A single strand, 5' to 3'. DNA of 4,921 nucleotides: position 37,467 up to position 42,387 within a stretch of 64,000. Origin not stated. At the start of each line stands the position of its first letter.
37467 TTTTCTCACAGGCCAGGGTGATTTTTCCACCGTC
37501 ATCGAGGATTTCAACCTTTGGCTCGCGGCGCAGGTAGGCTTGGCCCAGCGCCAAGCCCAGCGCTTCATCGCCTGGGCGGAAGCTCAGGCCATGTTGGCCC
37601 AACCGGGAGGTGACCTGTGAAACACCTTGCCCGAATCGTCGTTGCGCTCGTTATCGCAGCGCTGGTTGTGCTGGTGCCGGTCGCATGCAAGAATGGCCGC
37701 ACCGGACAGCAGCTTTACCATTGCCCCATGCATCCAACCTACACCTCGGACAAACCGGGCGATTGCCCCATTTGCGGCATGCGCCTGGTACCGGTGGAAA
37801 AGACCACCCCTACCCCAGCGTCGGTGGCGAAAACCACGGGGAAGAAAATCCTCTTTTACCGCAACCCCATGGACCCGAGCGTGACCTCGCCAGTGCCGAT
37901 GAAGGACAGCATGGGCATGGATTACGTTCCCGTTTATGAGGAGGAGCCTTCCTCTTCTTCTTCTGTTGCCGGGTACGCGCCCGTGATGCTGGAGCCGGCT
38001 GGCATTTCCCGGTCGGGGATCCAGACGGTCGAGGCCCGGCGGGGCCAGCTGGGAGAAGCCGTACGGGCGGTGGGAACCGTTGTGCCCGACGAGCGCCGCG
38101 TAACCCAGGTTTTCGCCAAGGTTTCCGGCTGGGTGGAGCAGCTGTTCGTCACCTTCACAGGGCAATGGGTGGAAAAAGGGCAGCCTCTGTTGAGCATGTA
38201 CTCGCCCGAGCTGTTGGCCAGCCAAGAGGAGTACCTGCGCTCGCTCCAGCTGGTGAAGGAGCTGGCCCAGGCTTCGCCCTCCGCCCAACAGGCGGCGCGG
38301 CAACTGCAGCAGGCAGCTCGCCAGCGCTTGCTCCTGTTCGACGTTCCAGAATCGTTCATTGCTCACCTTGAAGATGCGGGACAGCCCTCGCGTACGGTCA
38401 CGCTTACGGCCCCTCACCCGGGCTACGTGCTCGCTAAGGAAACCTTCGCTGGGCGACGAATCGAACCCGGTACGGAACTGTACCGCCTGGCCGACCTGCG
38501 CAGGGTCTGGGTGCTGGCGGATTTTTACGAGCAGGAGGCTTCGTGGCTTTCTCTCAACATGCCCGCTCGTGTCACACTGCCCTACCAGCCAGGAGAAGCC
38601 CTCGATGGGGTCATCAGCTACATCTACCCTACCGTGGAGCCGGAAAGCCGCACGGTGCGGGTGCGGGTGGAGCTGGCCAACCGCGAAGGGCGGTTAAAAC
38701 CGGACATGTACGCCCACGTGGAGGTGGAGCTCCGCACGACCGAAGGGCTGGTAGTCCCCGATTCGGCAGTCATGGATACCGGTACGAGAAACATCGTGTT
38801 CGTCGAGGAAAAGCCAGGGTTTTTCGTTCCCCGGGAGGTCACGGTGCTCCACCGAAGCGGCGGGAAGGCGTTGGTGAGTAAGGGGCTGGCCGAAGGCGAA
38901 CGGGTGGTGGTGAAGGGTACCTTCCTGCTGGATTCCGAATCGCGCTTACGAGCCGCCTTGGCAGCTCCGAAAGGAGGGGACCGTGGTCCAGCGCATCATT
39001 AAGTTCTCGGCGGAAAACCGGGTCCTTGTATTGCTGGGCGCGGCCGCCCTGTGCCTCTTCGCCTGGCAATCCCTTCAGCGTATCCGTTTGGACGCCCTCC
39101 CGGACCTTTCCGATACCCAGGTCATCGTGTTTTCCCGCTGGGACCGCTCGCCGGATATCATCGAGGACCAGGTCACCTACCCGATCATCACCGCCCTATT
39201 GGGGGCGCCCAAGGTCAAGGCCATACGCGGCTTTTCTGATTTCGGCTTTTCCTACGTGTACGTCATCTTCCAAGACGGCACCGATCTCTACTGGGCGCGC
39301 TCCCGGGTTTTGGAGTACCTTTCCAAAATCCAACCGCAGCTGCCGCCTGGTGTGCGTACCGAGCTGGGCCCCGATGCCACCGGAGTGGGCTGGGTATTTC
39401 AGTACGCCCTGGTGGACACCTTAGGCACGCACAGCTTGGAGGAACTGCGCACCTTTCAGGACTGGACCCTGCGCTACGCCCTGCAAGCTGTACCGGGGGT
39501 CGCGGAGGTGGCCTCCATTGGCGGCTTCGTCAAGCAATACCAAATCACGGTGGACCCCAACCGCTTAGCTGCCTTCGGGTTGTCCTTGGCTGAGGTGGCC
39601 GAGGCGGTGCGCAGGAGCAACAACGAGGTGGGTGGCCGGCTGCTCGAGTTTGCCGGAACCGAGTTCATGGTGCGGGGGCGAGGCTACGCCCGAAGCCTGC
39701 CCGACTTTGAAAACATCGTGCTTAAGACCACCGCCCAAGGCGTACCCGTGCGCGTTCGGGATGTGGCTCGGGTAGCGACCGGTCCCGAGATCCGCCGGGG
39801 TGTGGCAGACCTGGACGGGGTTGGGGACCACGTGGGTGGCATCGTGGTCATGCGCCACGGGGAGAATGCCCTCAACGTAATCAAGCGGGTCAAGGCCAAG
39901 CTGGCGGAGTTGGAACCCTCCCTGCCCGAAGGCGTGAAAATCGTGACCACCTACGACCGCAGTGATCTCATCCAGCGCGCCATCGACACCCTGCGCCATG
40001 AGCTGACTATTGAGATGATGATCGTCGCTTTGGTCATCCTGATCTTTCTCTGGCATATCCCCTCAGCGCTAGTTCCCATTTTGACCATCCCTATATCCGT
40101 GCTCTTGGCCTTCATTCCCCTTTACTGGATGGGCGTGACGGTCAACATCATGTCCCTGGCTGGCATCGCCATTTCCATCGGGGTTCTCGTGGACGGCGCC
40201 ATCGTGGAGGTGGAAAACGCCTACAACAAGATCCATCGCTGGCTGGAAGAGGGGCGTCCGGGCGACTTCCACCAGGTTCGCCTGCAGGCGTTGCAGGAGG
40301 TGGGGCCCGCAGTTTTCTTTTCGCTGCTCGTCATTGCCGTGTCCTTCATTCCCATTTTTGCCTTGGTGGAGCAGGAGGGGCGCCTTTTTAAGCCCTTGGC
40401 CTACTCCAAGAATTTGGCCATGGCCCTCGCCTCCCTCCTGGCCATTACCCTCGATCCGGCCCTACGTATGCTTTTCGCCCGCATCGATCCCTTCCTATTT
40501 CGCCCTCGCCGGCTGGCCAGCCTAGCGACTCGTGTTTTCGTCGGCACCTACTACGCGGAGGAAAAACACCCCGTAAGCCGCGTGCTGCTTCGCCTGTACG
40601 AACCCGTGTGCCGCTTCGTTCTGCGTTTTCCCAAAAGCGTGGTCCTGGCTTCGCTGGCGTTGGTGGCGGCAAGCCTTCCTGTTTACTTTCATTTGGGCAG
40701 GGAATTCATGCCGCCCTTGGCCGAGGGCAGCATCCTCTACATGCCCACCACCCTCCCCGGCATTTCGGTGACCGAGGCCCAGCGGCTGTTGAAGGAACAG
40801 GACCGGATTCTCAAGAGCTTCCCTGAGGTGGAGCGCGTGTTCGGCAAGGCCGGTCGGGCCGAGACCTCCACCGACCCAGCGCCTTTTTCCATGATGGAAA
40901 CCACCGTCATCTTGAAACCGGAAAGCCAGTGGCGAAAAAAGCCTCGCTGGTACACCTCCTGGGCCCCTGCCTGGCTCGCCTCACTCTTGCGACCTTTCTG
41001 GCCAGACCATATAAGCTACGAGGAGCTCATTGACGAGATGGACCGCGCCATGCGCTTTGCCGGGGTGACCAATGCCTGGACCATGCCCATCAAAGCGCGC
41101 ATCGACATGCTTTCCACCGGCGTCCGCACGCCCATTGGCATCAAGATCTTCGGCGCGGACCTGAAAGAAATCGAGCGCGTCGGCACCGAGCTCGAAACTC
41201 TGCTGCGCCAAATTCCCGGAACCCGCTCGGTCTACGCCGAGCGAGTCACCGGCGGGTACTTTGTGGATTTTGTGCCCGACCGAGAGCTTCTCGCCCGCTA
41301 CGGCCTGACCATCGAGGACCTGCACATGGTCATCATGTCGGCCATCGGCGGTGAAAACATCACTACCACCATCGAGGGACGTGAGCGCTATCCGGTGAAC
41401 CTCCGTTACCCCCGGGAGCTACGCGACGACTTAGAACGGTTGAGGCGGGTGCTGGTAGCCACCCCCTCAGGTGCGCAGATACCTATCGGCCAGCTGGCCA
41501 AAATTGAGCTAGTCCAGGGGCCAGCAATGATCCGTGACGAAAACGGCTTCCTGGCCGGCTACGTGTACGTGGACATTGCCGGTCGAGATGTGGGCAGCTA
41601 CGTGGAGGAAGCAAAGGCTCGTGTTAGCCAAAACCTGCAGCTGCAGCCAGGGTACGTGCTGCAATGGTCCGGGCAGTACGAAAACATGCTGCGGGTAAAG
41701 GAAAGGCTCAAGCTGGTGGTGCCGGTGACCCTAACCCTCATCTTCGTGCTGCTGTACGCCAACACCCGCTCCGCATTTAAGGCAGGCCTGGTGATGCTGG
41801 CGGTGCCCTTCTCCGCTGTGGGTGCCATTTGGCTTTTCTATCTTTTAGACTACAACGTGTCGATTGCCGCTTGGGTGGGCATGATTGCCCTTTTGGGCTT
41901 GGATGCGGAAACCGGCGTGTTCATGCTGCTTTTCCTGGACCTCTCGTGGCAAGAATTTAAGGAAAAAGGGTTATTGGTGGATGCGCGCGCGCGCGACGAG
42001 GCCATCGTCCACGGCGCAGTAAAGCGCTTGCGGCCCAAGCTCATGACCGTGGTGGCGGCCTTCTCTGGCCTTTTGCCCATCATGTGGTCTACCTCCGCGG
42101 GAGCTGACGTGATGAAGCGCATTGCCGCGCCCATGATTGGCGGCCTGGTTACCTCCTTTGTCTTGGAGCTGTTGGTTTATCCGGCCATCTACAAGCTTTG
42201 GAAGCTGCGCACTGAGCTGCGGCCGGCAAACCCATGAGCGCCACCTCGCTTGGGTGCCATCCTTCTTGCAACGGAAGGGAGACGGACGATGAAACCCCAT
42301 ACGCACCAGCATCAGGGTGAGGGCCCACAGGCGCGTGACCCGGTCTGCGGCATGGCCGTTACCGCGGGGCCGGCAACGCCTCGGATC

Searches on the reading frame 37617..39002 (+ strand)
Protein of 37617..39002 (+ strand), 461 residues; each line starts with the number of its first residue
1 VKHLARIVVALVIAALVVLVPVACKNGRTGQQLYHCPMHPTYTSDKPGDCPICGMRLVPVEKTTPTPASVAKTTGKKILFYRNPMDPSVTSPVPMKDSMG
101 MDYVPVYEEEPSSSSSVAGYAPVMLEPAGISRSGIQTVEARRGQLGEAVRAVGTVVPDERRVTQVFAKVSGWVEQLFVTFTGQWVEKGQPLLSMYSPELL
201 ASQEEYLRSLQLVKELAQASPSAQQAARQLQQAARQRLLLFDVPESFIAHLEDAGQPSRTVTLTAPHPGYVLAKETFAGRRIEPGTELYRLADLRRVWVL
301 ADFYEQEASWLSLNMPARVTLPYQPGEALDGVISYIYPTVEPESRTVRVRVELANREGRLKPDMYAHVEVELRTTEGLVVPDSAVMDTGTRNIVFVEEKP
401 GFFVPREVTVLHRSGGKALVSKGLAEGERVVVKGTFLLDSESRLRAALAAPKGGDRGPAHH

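Call 72: search_protein_families(library=pfam, proteins=[window:37617-39002:+], max_evalue=0.00001)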
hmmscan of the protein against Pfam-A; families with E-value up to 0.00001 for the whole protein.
window:37617-39002:+ (461 aa): 3 families
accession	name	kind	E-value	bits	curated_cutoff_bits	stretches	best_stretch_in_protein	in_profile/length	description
PF16576.10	HlyD_D23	-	3.4e-74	249.2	30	1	145-366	2-214/214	Barrel-sandwich domain of CusB or HlyD membrane-fusion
PF13437.12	HlyD_3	-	8.4e-19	68.7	22.2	1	262-362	1-105/106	HlyD family secretion protein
PF19335.5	HMBD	-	1.1e-12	48.1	23.6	1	34-60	2-28/28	Heavy metal binding domain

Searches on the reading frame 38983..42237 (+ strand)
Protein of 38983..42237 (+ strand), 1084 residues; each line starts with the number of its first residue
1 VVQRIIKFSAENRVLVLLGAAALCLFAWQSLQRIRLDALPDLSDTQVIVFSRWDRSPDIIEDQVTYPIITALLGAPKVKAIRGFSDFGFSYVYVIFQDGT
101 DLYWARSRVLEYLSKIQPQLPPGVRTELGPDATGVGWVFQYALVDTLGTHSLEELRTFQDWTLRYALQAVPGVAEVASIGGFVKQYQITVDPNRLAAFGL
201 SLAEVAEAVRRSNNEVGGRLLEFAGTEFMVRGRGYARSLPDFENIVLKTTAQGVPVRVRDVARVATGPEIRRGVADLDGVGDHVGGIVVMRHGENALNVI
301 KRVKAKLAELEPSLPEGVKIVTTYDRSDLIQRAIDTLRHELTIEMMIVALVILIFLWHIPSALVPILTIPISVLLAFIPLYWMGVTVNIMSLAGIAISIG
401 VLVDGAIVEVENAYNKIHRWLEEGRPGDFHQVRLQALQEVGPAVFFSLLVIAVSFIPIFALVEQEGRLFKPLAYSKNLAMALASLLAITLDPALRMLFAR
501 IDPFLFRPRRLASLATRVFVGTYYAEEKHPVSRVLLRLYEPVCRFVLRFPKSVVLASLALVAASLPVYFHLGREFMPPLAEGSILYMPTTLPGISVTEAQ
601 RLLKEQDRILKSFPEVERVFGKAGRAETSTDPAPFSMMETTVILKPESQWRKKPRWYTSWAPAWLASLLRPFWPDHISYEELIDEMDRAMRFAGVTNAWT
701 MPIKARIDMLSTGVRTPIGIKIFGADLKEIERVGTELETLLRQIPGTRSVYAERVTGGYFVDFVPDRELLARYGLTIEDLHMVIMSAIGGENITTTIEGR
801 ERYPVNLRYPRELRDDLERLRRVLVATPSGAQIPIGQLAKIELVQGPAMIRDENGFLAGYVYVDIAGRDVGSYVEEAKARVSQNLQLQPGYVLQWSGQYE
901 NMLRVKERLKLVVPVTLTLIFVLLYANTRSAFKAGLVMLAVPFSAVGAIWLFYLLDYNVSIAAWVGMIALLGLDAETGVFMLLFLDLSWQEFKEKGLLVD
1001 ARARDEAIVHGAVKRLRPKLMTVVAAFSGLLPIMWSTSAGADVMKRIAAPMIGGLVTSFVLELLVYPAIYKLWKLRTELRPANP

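Call 72: search_protein_families(library=pfam, proteins=[window:38983-42237:+], max_evalue=0.00001)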
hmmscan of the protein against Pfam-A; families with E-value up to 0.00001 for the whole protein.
window:38983-42237:+ (1084 aa): 2 families
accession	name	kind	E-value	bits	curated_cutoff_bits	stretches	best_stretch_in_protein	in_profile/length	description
PF00873.25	ACR_tran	-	8.3e-216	719.4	28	2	5-653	1-629/1021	AcrB/AcrD/AcrF family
PF03176.21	MMPL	-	1.7e-08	34.2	20.5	1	298-514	105-316/333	MMPL family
